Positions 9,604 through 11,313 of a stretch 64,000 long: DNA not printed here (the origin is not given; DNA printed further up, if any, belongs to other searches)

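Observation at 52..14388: AT-rich cell-envelope polymer locus with three PaaK/CapK-like adenylate-forming paralogs, a ThDP enzyme and a TagF-GT2 fusion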

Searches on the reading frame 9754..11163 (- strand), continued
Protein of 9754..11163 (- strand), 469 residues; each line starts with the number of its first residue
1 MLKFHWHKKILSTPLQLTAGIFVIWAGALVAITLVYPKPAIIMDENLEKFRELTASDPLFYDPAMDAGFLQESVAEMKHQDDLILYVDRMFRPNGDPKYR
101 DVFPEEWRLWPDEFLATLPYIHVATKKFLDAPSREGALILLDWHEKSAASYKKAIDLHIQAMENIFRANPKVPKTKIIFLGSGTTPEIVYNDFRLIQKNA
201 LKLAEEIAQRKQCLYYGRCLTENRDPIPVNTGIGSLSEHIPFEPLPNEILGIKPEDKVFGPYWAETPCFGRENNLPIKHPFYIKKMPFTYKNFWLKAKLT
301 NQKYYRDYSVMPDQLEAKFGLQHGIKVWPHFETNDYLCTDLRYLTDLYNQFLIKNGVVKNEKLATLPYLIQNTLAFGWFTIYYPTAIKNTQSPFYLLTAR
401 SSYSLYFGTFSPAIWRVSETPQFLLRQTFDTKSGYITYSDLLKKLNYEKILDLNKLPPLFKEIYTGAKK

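Call 78: find_encoding_contigs(protein=P0136, flank=10000, max_places=1)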
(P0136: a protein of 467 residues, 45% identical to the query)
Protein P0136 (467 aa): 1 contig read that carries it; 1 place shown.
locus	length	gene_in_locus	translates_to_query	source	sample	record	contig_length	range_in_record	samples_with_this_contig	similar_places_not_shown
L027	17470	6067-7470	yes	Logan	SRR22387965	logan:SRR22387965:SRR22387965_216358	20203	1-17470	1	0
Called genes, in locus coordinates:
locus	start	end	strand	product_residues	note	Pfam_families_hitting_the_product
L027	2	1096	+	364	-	?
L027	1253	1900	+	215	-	PF01797:Y1_Tnp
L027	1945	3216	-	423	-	-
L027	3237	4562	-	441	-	-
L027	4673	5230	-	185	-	-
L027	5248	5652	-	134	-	PF20352:DUF6647 (weak)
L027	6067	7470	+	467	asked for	-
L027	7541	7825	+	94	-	-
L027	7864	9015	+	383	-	-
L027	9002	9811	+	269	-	PF12895:ANAPC3 (faint), PF13374:TPR_10 (faint), PF07721:TPR_4 (faint), PF14559:TPR_19 (faint), PF00515:TPR_1 (faint), PF07719:TPR_2 (faint), PF13432:TPR_16 (weak), PF13424:TPR_12 (weak), +5 more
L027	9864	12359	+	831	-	PF18998:Flg_new_2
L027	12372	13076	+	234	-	PF13098:Thioredoxin_2 (faint), PF13462:Thioredoxin_4, PF01323:DSBA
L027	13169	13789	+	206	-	PF11303:DUF3105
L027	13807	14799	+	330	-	PF00070:Pyr_redox (faint), PF00890:FAD_binding_2 (faint), PF01134:GIDA (faint), PF03486:HI0933_like (faint), PF07992:Pyr_redox_2, PF12831:FAD_oxidored (weak), PF13738:Pyr_redox_3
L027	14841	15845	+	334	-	PF00044:Gp_dh_N, PF02800:Gp_dh_C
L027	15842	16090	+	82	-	-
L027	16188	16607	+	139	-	PF01909:NTP_transf_2, PF18765:Polbeta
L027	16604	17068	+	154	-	PF01934:HepT-like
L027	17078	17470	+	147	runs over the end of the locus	PF02502:LacAB_rpiB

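Call 79: find_encoding_contigs(protein=P0160, flank=10000, max_places=1)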
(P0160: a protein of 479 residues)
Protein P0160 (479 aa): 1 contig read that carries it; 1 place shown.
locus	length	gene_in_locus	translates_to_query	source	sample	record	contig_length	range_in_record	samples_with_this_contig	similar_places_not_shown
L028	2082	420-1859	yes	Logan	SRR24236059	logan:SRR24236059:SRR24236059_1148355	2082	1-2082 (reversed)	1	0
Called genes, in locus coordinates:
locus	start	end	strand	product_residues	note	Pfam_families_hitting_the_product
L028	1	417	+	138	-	?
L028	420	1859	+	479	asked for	-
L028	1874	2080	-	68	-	?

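Call 82: search_protein_families(library=pfam, proteins=[L014:3-3782:+, L019:4543-7362:-, L026:8121-8732:+, L026:8779-9591:+, L027:7864-9015:+, L027:4673-5230:-, L005:12401-13729:+, L026:2666-4123:+], max_evalue=0.01)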
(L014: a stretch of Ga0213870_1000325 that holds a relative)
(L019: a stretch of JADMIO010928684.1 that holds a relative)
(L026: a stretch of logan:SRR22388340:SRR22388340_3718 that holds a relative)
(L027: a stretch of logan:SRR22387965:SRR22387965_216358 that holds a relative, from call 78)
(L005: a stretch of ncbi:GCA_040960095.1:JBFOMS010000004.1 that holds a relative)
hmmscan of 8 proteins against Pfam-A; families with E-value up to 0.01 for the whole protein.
L014:3-3782:+ (1259 aa): 5 families
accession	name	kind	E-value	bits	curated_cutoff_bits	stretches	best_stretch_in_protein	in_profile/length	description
PF00535.33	Glycos_transf_2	-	5.1e-108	358.8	23.3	4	954-1066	2-116/168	Glycosyl transferase family 2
PF13641.12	Glyco_tranf_2_3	-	2.6e-39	136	27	4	649-870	3-229/230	Glycosyltransferase like family 2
PF10111.15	Glyco_tranf_2_2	-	1.4e-27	97.3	27.3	4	980-1051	30-104/276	Glycosyltransferase like family 2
PF13632.12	Glyco_trans_2_3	-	2.2e-26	93.4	27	3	727-926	1-185/198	Glycosyl transferase family group 2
PF13506.12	Glyco_transf_21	-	0.0011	18.9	21.7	0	418-476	24-81/174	Glycosyl transferase family 21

L019:4543-7362:- (939 aa): 6 families
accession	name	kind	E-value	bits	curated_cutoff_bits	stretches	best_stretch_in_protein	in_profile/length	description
PF00535.33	Glycos_transf_2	-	3.8e-74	248.6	23.3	3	20-148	1-131/168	Glycosyl transferase family 2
PF13641.12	Glyco_tranf_2_3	-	6.3e-25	89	27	2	19-220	3-214/230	Glycosyltransferase like family 2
PF13632.12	Glyco_trans_2_3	-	4.1e-17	63.1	27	2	403-604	4-182/198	Glycosyl transferase family group 2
PF10111.15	Glyco_tranf_2_2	-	2.5e-13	50.6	27.3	1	45-139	25-130/276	Glycosyltransferase like family 2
PF18784.6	CRM1_repeat_2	-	0.0016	18.5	30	0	36-67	13-44/68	CRM1 / Exportin repeat 2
PF13704.12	Glyco_tranf_2_4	-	0.006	17.5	27.5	0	665-687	17-39/98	Glycosyl transferase family 2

L026:8121-8732:+ (203 aa): 0 families

L026:8779-9591:+ (270 aa): 1 family
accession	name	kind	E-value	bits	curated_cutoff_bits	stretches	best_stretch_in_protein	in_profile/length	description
PF14221.11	DUF4330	-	2.3e-07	31.6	27.6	1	143-262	41-160/167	Domain of unknown function (DUF4330)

L027:7864-9015:+ (383 aa): 1 family
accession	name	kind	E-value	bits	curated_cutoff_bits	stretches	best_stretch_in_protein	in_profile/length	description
PF10140.15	YukC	-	0.0024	17.3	27.4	1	12-89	201-271/357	WXG100 protein secretion system (Wss), protein YukC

L027:4673-5230:- (185 aa): 0 families

L005:12401-13729:+ (442 aa): 0 families

L026:2666-4123:+ (485 aa): 5 families
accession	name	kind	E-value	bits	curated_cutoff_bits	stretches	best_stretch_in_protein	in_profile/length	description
PF00884.28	Sulfatase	-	1.8e-41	142.9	25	1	39-400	2-301/301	Sulfatase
PF16347.10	SGSH_C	-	1.3e-11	45.4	29.3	1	350-474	2-138/154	N-sulphoglucosamine sulphohydrolase, C-terminal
PF01663.27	Phosphodiest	-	2.3e-09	37.8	23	1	309-365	184-240/342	Type I phosphodiesterase / nucleotide pyrophosphatase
PF01676.23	Metalloenzyme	-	0.00049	20.1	24.3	0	309-396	169-246/252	Metalloenzyme superfamily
PF02995.22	DUF229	-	0.00058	19.1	25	1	312-353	309-350/496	Protein of unknown function (DUF229)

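Call 86: list_cluster_members(proteins=[P0150, P0155, P0163, P0166, P0170, P0177, P0187, P0200, P0226, P0248])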
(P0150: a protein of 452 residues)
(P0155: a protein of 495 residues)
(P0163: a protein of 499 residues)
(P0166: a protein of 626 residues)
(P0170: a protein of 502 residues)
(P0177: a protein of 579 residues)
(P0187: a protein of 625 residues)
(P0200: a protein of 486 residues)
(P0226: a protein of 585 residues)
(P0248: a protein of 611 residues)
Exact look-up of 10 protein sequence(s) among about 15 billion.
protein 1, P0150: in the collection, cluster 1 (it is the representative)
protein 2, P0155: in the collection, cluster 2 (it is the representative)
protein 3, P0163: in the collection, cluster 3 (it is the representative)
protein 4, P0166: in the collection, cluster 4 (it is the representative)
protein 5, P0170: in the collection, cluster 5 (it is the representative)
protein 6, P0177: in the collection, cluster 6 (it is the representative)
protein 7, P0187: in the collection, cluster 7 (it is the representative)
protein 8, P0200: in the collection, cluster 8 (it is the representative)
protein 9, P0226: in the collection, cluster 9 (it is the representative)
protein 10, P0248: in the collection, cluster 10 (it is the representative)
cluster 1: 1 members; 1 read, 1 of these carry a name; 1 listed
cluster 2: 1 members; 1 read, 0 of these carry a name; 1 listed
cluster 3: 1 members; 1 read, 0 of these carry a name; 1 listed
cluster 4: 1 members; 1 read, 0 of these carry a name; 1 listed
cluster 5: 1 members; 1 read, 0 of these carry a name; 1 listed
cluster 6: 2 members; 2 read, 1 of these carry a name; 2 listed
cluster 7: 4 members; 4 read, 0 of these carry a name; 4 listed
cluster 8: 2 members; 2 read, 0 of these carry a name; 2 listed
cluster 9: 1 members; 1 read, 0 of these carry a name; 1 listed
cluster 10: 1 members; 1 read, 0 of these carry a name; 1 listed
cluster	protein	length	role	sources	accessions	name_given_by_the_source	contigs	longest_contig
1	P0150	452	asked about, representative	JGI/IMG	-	hypothetical protein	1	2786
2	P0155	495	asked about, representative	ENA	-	-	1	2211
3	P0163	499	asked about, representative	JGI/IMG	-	-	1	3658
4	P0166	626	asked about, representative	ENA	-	-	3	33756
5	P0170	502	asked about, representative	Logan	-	-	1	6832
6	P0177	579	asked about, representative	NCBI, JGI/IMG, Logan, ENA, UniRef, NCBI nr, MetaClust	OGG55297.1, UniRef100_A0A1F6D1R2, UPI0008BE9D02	hypothetical protein A3D62_01590 [Candidatus Kaiserbacteria bacterium ... | Uncharacterized protein n=1 Tax=Candidatus Kaiserbacteria bacterium ... | MAG: hypothetical protein A3D62_01590 [Candidatus Kaiserbacteria bacterium ...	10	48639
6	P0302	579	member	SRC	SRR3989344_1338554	-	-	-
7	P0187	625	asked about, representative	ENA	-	-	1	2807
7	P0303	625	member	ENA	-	-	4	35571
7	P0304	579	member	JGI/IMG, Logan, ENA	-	-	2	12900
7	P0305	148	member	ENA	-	-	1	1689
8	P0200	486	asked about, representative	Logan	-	-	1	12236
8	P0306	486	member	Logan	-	-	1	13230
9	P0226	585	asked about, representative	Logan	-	-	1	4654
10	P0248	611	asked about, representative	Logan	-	-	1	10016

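Call 87: find_encoding_contigs(protein=P0177, flank=10000, max_places=1)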
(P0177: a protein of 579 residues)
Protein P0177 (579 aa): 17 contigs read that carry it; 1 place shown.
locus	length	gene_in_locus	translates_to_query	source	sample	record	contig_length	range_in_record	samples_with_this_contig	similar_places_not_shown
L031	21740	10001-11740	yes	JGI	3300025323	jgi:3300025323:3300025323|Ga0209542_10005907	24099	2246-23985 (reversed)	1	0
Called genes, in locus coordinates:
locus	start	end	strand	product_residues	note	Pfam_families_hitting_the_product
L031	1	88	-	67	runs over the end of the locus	?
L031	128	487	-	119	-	PF05635:23S_rRNA_IVP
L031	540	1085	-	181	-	PF02357:NusG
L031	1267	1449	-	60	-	PF00584:SecE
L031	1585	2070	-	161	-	-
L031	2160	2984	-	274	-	PF04402:SIMPL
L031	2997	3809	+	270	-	PF02535:Zip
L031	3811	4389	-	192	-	PF06821:Ser_hydrolase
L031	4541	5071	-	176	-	PF00293:NUDIX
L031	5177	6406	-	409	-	PF00089:Trypsin (weak), PF13365:Trypsin_2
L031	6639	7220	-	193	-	-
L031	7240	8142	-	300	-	-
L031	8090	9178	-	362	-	PF00930:DPPIV_N (faint), PF26550:Tricorn_2nd (weak), PF26549:Tricorn_N, PF07676:PD40 (faint)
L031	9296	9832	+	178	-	-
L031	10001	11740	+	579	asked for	-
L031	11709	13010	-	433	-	PF05935:Arylsulfotrans, PF14269:Arylsulfotran_2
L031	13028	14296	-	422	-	PF00501:AMP-binding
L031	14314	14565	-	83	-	-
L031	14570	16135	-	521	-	PF20154:LNT_N, PF00795:CN_hydrolase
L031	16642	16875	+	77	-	-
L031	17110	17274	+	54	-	-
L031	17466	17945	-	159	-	PF01245:Ribosomal_L19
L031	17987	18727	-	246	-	PF00849:PseudoU_synth_2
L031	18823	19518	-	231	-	PF01255:Prenyltransf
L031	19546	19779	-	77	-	PF00708:Acylphosphatase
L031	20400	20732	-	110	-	-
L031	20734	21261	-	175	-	-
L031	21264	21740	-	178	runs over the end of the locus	-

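Call 88: find_encoding_contigs(protein=P0166, flank=10000, max_places=1)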
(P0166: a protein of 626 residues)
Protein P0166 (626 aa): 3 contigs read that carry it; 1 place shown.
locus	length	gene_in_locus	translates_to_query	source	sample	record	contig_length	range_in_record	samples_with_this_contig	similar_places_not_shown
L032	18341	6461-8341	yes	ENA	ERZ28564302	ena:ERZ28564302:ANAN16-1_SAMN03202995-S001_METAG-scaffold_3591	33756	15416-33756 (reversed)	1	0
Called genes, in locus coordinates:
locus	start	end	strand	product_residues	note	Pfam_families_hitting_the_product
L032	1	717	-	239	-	?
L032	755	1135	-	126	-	PF13366:PDDEXK_3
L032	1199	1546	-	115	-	-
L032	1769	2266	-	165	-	PF04055:Radical_SAM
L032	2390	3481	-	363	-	PF04055:Radical_SAM, PF13353:Fer4_12, PF13186:SPASM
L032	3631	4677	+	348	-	PF13379:NMT1_2, PF09084:NMT1, PF12974:Phosphonate-bd (weak)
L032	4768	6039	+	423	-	PF04443:LuxE (faint), PF00501:AMP-binding (weak)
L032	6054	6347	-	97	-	-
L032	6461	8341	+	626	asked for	-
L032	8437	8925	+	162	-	-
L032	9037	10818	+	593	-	PF13522:GATase_6, PF13537:GATase_7, PF12481:DUF3700 (weak), PF00733:Asn_synthase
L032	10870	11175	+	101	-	-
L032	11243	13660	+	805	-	PF02239:Cytochrom_D1 (faint), PF23381:Beta-prop_IFT122_1st (faint), PF01436:NHL (faint), PF10282:Lactonase (weak), PF21783:YNCE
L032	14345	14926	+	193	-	-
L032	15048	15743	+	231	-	PF25788:Ig_Rha78A_N, PF18911:PKD_4 (weak)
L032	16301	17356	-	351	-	PF00512:HisKA, PF02518:HATPase_c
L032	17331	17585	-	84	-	-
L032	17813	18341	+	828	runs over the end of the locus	PF18130:ATPgrasp_N, PF01071:GARS_A (faint), PF02655:ATP-grasp_3, PF13535:ATP-grasp_4, PF15632:ATPgrasp_Ter (weak), PF18603:LAL_C2, PF02655:ATP-grasp_3, PF07478:Dala_Dala_lig_C, +3 more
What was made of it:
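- On Mycofactocin system: It is present only in L032 as a neighbour (call 88).
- A faint LuxE Pfam hit on the L032 PaaK-like protein (call 88).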

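Call 95: search_protein_families(library=padloc, proteins=[window:9754-11163:-], max_evalue=0.01)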
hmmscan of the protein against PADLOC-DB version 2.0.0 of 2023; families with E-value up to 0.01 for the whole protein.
window:9754-11163:- (469 aa): 0 families
